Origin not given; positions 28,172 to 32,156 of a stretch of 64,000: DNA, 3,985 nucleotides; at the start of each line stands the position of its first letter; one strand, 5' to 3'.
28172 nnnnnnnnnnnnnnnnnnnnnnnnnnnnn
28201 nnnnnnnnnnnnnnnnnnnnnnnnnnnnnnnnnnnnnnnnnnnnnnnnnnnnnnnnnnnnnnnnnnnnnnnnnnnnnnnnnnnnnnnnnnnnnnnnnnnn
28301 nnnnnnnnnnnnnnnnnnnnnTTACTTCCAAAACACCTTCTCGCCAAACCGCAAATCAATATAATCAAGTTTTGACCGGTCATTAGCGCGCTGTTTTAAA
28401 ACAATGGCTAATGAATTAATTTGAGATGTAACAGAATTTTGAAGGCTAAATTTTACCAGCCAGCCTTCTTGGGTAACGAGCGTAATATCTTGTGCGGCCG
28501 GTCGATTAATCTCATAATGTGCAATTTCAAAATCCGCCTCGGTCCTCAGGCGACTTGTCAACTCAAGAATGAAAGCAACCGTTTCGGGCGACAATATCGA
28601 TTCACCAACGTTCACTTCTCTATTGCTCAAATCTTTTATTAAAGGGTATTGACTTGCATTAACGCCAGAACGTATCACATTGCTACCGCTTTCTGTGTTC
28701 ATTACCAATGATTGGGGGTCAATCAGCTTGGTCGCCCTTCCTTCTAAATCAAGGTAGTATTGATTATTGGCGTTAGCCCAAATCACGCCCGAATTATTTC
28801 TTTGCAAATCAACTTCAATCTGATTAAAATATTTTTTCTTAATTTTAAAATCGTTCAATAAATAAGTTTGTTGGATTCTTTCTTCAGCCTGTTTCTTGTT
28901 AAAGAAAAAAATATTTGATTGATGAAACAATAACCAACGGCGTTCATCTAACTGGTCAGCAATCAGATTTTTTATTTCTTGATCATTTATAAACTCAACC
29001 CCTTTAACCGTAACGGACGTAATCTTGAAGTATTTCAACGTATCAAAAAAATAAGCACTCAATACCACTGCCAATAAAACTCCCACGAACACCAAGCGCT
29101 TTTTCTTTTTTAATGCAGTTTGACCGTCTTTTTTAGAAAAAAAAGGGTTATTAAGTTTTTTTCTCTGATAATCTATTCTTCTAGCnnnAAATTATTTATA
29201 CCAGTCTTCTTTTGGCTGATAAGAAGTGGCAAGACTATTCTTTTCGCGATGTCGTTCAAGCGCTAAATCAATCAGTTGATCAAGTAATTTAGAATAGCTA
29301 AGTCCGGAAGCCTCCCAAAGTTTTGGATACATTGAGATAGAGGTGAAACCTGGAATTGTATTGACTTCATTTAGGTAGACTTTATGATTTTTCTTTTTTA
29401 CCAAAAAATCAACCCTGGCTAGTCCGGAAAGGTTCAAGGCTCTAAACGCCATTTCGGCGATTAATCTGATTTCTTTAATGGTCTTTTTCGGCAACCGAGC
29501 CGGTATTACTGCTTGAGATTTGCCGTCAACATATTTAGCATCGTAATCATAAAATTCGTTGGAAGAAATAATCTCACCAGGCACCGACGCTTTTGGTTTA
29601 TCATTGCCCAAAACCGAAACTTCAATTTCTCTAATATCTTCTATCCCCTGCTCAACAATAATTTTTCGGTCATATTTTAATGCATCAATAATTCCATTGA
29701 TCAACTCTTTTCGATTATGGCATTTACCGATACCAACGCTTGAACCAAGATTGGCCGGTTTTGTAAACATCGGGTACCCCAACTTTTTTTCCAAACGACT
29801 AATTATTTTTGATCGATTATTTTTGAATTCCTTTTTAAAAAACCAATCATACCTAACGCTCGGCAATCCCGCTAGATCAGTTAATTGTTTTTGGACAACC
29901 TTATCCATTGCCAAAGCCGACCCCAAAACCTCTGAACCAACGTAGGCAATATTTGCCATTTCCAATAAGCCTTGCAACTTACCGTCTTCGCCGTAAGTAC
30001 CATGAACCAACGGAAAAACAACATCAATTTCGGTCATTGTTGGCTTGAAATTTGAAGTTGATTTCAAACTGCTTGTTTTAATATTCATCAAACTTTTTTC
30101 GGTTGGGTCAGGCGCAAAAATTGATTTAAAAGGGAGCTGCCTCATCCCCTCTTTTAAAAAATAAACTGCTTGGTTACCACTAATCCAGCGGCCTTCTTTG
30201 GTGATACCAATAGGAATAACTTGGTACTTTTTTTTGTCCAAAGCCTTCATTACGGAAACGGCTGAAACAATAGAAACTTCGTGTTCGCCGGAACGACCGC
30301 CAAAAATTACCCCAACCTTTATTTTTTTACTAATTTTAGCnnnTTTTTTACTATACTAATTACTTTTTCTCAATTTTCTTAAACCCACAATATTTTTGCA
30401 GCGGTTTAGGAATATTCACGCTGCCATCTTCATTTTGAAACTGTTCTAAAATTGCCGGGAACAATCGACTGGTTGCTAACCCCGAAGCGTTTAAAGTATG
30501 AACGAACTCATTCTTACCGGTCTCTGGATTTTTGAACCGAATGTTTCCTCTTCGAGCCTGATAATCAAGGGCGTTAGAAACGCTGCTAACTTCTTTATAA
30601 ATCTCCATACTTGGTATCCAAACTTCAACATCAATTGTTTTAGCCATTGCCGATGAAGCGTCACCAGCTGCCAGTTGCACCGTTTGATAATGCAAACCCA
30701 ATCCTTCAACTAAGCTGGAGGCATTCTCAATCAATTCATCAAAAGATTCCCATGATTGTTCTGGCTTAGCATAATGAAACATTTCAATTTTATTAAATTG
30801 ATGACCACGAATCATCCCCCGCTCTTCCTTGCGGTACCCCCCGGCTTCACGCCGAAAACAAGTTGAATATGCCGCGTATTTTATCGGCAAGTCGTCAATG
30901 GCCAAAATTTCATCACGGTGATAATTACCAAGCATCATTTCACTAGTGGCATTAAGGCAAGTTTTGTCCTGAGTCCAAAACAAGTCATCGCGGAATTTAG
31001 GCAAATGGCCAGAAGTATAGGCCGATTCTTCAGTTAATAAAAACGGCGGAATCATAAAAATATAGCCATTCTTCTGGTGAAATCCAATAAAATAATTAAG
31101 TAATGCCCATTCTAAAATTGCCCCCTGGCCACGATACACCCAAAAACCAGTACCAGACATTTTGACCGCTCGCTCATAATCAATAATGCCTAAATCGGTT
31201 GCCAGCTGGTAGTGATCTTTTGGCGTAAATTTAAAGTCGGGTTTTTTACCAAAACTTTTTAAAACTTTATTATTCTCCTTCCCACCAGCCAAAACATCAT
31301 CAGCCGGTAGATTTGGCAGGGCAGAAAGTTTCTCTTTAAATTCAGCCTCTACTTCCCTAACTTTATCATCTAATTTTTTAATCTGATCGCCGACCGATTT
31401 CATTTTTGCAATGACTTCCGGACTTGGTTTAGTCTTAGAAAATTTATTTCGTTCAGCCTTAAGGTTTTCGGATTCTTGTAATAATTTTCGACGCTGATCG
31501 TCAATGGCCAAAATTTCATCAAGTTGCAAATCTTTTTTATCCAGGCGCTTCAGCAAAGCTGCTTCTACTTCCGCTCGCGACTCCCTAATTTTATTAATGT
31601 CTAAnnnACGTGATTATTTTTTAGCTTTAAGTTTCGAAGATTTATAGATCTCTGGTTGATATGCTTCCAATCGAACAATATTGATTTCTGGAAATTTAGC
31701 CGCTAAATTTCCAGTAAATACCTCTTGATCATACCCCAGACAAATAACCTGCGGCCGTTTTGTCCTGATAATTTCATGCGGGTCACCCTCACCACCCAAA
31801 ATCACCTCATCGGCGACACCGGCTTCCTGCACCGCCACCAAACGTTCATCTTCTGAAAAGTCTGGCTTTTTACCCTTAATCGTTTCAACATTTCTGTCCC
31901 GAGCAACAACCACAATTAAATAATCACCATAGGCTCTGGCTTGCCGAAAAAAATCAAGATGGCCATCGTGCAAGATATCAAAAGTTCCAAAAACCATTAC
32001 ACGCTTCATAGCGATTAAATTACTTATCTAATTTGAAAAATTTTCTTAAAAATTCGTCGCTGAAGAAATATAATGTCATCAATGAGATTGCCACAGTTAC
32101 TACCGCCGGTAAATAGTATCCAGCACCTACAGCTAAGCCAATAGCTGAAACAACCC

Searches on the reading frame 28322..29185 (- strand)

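Call 54: search_protein_families(library=pfam, proteins=[window:28322-29185:-], max_evalue=0.00001)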
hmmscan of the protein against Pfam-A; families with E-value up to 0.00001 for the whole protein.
window:28322-29185:- (287 aa): 1 family
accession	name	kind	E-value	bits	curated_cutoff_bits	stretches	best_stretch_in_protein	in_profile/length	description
PF08478.15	POTRA_1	-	3.2e-06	27.8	23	0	53-128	1-67/69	POTRA domain, FtsQ-type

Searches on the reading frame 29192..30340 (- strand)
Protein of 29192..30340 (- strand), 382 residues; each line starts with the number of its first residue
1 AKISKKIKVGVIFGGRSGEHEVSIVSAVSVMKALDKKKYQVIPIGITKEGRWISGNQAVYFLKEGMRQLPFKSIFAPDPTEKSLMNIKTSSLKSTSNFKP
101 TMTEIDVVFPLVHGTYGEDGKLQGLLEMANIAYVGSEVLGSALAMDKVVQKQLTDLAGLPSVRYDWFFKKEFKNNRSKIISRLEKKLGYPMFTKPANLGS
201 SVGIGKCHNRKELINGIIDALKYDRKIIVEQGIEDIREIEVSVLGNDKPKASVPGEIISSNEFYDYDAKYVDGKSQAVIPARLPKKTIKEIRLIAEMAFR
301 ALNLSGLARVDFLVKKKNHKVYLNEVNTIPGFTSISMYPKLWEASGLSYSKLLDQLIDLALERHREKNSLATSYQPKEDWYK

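Call 54: search_protein_families(library=pfam, proteins=[window:29192-30340:-], max_evalue=0.00001)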
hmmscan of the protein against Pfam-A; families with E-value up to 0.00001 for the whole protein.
window:29192-30340:- (382 aa): 4 families
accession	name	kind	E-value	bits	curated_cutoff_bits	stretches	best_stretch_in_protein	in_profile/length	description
PF07478.18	Dala_Dala_lig_C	-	7.6e-73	244.8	24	1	155-358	3-204/204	D-ala D-ala ligase C-terminus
PF01820.27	Dala_Dala_lig_N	-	8.2e-39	133.3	34.6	1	8-136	1-121/121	D-ala D-ala ligase N-terminus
PF02786.22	CPSase_L_D2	-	2e-10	41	19.8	1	183-328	33-178/211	Carbamoyl-phosphate synthase L chain, ATP binding domain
PF02222.28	ATP-grasp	-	1.1e-06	28.9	27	1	180-327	22-160/179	ATP-grasp domain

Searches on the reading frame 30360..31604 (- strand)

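Call 54: search_protein_families(library=pfam, proteins=[window:30360-31604:-], max_evalue=0.00001)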
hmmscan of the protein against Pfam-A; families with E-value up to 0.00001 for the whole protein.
window:30360-31604:- (414 aa): 2 families
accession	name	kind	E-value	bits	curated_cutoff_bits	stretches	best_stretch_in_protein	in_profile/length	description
PF00587.30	tRNA-synt_2b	-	7.2e-35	121.1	29.3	1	212-389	8-179/179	tRNA synthetase class II core domain (G, H, P, S and T)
PF02403.27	Seryl_tRNA_N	-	7.1e-18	65.3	28.2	1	1-100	2-108/108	Seryl-tRNA synthetase N-terminal domain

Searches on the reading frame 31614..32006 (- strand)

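Call 54: search_protein_families(library=pfam, proteins=[window:31614-32006:-], max_evalue=0.00001)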
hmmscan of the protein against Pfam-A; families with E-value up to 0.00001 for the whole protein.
window:31614-32006:- (130 aa): 1 family
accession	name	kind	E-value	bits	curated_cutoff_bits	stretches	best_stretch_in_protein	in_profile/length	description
PF01467.32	CTP_transf_like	-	4.6e-15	56.4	21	1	5-96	2-92/133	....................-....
